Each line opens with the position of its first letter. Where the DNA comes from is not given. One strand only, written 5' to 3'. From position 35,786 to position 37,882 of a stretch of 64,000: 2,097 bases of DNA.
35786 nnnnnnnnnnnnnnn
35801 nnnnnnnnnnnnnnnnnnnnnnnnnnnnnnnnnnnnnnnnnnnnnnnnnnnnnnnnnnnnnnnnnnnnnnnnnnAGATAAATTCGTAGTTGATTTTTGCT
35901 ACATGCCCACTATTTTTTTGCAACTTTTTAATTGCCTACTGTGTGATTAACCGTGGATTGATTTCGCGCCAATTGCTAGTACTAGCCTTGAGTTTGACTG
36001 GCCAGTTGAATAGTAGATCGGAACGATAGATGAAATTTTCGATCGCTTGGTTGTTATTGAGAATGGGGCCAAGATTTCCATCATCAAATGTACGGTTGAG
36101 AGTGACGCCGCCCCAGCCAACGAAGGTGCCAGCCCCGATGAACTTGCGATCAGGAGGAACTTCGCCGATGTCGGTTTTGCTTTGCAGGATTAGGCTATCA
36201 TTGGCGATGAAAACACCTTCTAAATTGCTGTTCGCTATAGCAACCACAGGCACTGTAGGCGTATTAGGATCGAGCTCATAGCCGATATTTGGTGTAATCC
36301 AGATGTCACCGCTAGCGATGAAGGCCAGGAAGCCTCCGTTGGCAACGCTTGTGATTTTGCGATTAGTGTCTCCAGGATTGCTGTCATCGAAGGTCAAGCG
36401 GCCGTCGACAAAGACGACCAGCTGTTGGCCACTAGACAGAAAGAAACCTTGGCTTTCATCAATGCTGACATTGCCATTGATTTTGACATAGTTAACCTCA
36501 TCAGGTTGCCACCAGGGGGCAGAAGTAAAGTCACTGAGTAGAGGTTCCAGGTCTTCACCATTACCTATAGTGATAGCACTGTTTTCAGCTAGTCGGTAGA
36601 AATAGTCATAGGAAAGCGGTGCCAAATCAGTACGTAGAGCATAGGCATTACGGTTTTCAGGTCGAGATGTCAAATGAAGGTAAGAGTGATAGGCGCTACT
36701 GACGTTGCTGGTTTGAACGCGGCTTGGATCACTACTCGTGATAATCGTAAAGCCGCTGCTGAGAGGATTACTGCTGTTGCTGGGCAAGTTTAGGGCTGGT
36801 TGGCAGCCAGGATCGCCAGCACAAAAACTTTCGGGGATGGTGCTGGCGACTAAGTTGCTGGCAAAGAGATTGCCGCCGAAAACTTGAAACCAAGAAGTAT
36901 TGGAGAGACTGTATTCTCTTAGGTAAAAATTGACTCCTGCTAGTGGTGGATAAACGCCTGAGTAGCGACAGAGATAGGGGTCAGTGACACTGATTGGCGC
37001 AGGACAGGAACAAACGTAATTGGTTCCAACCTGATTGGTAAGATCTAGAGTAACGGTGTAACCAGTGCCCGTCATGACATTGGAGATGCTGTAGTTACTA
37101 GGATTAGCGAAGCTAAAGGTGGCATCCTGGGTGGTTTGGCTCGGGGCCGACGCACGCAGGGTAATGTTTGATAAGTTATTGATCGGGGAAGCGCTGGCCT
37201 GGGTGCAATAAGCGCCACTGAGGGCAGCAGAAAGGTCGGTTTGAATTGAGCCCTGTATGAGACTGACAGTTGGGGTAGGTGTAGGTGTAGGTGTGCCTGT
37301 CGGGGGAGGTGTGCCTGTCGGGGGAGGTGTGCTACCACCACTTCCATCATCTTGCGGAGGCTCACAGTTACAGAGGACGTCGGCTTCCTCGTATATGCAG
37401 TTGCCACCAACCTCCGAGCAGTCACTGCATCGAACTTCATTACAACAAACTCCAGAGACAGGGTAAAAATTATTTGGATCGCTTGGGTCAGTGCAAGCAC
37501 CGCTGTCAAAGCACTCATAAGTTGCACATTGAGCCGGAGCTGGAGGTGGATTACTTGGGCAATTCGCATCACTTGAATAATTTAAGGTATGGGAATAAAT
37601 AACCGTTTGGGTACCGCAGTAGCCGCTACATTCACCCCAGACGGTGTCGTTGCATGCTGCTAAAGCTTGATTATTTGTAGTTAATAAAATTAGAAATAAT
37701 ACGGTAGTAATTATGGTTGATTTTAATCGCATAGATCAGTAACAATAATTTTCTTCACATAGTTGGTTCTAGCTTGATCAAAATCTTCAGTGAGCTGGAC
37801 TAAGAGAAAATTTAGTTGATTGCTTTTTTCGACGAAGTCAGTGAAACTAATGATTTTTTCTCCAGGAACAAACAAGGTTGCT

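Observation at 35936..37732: Large Cys-rich secreted protein whose Pro/Thr linker is encoded by slippage-prone tandem nucleotide repeats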

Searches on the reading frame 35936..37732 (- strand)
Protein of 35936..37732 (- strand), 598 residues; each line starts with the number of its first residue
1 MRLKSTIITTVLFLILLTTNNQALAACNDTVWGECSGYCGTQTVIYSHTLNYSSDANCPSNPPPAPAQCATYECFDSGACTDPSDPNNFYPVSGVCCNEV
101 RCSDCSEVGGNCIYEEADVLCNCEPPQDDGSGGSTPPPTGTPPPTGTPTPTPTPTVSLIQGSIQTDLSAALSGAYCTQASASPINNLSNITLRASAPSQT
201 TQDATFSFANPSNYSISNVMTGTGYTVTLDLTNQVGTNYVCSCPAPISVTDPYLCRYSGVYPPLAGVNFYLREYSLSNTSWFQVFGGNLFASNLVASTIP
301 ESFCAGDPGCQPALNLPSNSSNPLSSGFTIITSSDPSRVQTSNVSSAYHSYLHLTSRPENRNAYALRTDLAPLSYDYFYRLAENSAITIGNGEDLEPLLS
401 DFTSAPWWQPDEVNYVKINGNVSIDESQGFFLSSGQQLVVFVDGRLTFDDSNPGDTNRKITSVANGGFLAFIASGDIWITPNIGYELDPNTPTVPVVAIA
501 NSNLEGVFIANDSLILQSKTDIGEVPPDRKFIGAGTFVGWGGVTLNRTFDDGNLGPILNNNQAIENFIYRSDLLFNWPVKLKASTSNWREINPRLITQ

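Call 4: search_protein_families(library=pfam, proteins=[window:35936-37732:-], max_evalue=0.1)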
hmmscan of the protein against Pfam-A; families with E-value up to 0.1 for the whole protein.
window:35936-37732:- (598 aa): 0 families

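Call 5: search_protein_families(library=ncbifam, proteins=[window:35936-37732:-], max_evalue=0.1)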
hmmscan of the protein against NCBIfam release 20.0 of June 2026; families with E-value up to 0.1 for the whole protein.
window:35936-37732:- (598 aa): 1 family
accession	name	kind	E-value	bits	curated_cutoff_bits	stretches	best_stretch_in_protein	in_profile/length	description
NF052345.1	S_layer_anammox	exception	0.033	11.5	1400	1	134-232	1284-1368/1596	Kustd1514 family S-layer glycoprotein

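Call 7: find_homologous_proteins(query=window:35936-37732:-, max_evalue=0.001)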
Query window:35936-37732:- (598 aa): 69 proteins with E <= 0.001 among 8000 candidates.
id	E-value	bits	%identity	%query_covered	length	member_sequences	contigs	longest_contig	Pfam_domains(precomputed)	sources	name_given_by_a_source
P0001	1.7e-254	864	100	63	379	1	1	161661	-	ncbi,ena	-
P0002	1.3e-237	808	62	100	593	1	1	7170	-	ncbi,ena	-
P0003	3.0e-225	767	59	100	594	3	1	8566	-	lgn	-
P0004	4.9e-215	734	57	100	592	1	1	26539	-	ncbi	-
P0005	7.1e-212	723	53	100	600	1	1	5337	-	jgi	jgi:hypothetical protein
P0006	1.1e-208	713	57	100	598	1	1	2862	-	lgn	-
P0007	3.9e-197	675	54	100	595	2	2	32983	-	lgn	-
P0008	5.8e-197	674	54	100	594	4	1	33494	-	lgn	-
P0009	1.2e-191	656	55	100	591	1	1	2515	-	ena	-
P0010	2.6e-184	632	72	64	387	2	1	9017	-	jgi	-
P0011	8.0e-182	624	53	100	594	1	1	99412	-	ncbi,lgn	-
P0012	3.7e-181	622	53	100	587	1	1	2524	-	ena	-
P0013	2.3e-180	619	52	100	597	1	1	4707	-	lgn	-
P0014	1.8e-178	613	53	100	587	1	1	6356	-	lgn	-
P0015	4.7e-178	612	51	100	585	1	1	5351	-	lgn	-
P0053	2.0e-134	467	52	74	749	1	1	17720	-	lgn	-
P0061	2.8e-33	133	32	72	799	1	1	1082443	-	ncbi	-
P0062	6.6e-26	109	30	71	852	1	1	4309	-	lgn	-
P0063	2.1e-24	104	31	73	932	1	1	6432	-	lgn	-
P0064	1.6e-19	88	27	73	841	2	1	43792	-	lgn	-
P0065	8.3e-19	86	30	53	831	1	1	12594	-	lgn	-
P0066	1.7e-18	85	30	54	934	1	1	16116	PF23981.2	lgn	-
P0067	3.3e-18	84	30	73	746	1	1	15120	-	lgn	-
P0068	3.1e-16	77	29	62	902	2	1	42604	-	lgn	-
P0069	2.7e-15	74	32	52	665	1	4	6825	PF00041.28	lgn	-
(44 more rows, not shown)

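Call 10: find_encoding_contigs(protein=P0001, flank=10000, max_places=4)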
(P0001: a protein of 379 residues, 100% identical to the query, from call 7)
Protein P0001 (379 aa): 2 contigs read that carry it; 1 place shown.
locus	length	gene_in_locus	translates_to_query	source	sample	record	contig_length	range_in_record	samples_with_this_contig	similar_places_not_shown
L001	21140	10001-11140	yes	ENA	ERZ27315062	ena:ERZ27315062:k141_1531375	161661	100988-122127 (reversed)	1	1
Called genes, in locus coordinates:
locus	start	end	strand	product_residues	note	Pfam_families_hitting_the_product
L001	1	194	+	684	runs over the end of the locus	PF17191:RecG_wedge, PF00270:DEAD, PF04851:ResIII, PF00271:Helicase_C, PF22590:Cas3-like_C_2 (weak)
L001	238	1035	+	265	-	-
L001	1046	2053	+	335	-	PF11104:PilM_2, PF14450:FtsA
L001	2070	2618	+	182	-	-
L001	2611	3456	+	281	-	-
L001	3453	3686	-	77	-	PF13083:KH_KhpA-B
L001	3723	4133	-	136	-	PF00886:Ribosomal_S16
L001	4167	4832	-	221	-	PF14622:Ribonucleas_3_3, PF22935:RM44_endonuclase (faint), PF00636:Ribonuclease_3, PF00035:dsrm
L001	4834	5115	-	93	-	PF00550:PP-binding (weak)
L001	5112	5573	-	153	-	PF01029:NusB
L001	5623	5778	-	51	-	-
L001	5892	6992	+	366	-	PF00282:Pyridoxal_deC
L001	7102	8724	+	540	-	-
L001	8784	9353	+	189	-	-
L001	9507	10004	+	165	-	-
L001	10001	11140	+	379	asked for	-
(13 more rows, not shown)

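Call 13: search_protein_families(library=pfam, proteins=[P0061, P0062, P0063, P0064, P0065, P0066, P0067, P0068, P0069, P0053], max_evalue=0.01)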
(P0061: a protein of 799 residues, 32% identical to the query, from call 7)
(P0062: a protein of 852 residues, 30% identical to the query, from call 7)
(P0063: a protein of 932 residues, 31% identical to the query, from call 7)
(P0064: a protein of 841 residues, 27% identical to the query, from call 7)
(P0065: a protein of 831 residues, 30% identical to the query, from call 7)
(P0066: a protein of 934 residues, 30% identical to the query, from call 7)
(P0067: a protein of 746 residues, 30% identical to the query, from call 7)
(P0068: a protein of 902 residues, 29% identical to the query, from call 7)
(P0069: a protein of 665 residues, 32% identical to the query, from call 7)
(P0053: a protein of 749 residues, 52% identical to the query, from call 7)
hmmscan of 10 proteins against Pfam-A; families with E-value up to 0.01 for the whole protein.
P0061 (799 aa): 0 families

P0062 (852 aa): 0 families

P0063 (932 aa): 0 families

P0064 (841 aa): 0 families

P0065 (831 aa): 0 families

P0066 (934 aa): 1 family
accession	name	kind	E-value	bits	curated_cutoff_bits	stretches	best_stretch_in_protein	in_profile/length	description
PF23981.1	DUF7305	-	4.7e-07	30.3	27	1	743-836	18-115/185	Domain of unknown function (DUF7305)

P0067 (746 aa): 1 family
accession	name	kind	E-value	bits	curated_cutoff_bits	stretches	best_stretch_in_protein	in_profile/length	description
PF23981.1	DUF7305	-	0.00025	21.4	27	1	588-675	50-129/185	Domain of unknown function (DUF7305)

P0068 (902 aa): 1 family
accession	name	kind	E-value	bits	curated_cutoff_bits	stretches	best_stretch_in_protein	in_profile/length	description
PF23981.1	DUF7305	-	0.0012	19.2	27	1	739-800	50-115/185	Domain of unknown function (DUF7305)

P0069 (665 aa): 2 families
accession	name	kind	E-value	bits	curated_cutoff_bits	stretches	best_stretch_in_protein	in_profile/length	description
PF00041.27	fn3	-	6.6e-18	65.2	25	2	248-331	2-82/84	Fibronectin type III domain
PF16656.11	Pur_ac_phosph_N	-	0.006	17.6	30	0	249-327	1-90/93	Purple acid Phosphatase, N-terminal domain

P0053 (749 aa): 0 families

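Call 14: find_related_loci(query=A1, collection=genome_contigs, flank=6000)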
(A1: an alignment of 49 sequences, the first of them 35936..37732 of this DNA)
Query A1 (598 aa) in genome_contigs; peptide patterns used: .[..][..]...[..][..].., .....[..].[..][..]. (x = any residue, [..] = any of these).
49 stretches matched a pattern; 14 encode a relative of the query (tblastn E <= 1e-3); 14 distinct loci.
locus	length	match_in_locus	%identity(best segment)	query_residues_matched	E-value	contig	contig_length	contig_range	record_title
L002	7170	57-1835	62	1-598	0e+0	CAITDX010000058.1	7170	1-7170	uncultured bacterium isolate LaPlata_bin-3499 genome assembly, contig: bin-3499:58/85, whole genome shotgun sequence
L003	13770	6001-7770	57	1-596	0e+0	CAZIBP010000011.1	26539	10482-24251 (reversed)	MAG TPA_asm: uncultured Pseudomonadales bacterium isolate SRP093185_co1_41 genome assembly, contig: NODE_991_length_2653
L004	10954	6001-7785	54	1-597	0e+0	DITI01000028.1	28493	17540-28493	MAG TPA_asm: Candidatus Pacebacteria bacterium UBA6188 UBA6188_contig_227703, whole genome shotgun sequence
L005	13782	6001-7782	53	1-598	3e-178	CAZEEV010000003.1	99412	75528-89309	MAG TPA_asm: uncultured Pseudomonadales bacterium isolate SRP294416_co1_79 genome assembly, contig: NODE_199_length_9941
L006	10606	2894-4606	51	1-598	1e-171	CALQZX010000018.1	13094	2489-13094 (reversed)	MAG: Parcubacteria group bacterium isolate MiH-14oct19-109 genome assembly, contig: MiH-14oct19-C9902, whole genome shot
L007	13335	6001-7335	58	152-598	2e-166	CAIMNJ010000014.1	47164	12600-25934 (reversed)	uncultured bacterium isolate LaPlata_bin-1529 genome assembly, contig: bin-1529:14/18, whole genome shotgun sequence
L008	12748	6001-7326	58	157-598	4e-161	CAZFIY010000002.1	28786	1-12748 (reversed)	MAG TPA_asm: uncultured Pseudomonadales bacterium isolate SRP192927_co2_730 genome assembly, contig: NODE_2151_length_28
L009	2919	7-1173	60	211-596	4e-153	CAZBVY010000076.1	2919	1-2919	MAG TPA_asm: uncultured Pseudomonadales bacterium isolate binchicken_co212_140 genome assembly, contig: NODE_49007_lengt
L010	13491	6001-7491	43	90-596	4e-111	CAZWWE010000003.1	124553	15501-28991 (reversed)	MAG TPA_asm: uncultured Pseudomonadales bacterium isolate SRP216815_co1_233 genome assembly, contig: NODE_173_length_124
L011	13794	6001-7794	49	1-598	1e-163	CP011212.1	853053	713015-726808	MAG: candidate division TM6 bacterium GW2011_GWF2_28_16 chromosome, complete genome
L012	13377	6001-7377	54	137-598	4e-155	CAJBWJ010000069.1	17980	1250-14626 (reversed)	uncultured bacterium isolate Loc080925-5-5m_bin-0562 genome assembly, contig: bin-0562:69/86, whole genome shotgun seque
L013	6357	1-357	72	480-598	4e-53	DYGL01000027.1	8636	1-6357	MAG TPA_asm: Candidatus Microgenomatus sp. isolate BE2012_4_39_12 Afr_mines_BE2012_3331_length_8636_cov_4_533271, whole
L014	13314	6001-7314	57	156-598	1e-146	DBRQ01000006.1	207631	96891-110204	MAG TPA_asm: Candidatus Pacebacteria bacterium UBA1364 UBA1364_contig_12, whole genome shotgun sequence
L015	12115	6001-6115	68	558-598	4e-8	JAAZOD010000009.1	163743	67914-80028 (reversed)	MAG: Pelolinea sp. isolate AS27yjCOA_25 65527_AS27, whole genome shotgun sequence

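Call 22: find_encoding_contigs(protein=P0010, flank=4000, max_places=3)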
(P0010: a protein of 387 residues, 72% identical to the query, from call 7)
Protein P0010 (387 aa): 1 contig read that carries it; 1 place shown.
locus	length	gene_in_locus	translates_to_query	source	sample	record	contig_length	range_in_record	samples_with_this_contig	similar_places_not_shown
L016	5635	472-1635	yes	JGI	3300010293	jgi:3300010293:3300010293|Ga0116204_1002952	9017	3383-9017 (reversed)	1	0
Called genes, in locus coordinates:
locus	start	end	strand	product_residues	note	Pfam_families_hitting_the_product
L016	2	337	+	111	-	?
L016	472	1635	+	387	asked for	-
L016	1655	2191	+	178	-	PF07963:N_methyl (weak)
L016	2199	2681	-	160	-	PF07963:N_methyl (weak)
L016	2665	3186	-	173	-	PF07963:N_methyl (weak)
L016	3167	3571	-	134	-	-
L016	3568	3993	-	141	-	PF07963:N_methyl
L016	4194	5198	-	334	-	-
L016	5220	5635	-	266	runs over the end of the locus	PF06750:A24_N_bact, PF01478:Peptidase_A24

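Call 25: predict_structure(alignment_id=A1)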
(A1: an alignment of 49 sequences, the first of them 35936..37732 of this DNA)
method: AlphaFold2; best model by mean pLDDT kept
length: 598 residues; sequences in the alignment: 49
mean_pLDDT: 71.8   pTM: 0.52
mean pLDDT of the five models: 71.8, 70.7, 69.0, 68.5, 68.4
residues with pLDDT >= 90: 121; 70-90: 236; 50-70: 136; < 50: 105
segments of 3 or more residues with pLDDT < 50: 126-154, 299-327, 342-366, 583-598
pLDDT, mean of each block of 10 residues (from residue 1): 78 80 62 81 77 57 57 73 73 75 60 73 57 38 39 62 82 74 87 82 84 81 81 86 71 84 86 64 63 58 42 41 46 57 39 34 45 79 89 92 93 93 91 93 96 87 91 96 81 72 92 91 85 87 79 65 72 58 47 43
secondary structure, 60 per line:
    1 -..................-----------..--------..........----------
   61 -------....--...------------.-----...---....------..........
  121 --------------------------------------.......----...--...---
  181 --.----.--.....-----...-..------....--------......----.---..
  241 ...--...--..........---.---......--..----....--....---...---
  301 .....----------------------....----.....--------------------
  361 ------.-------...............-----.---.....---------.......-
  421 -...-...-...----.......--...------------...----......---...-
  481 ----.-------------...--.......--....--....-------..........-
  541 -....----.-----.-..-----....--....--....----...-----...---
elements in order: H2-19 E41-50 E68-71 E74-76 E95-97 E101-104 E111-120 E159-165 E170-172 E175-177 E191-195 E201-203 E213-216 E225-230 E239-243 E246-248 E251-260 E268-273 E282-285 E288-291 E295-297 H301-305 E328-331 H375-385 E386-389 H399-403 E413-419 E422-424 E430-432 E437-443 E446-448 E461-463 E468-473 E477-479 E504-510 E513-516 H519-522 E530-539 E542-545 E565-568 H571-574 H577-580
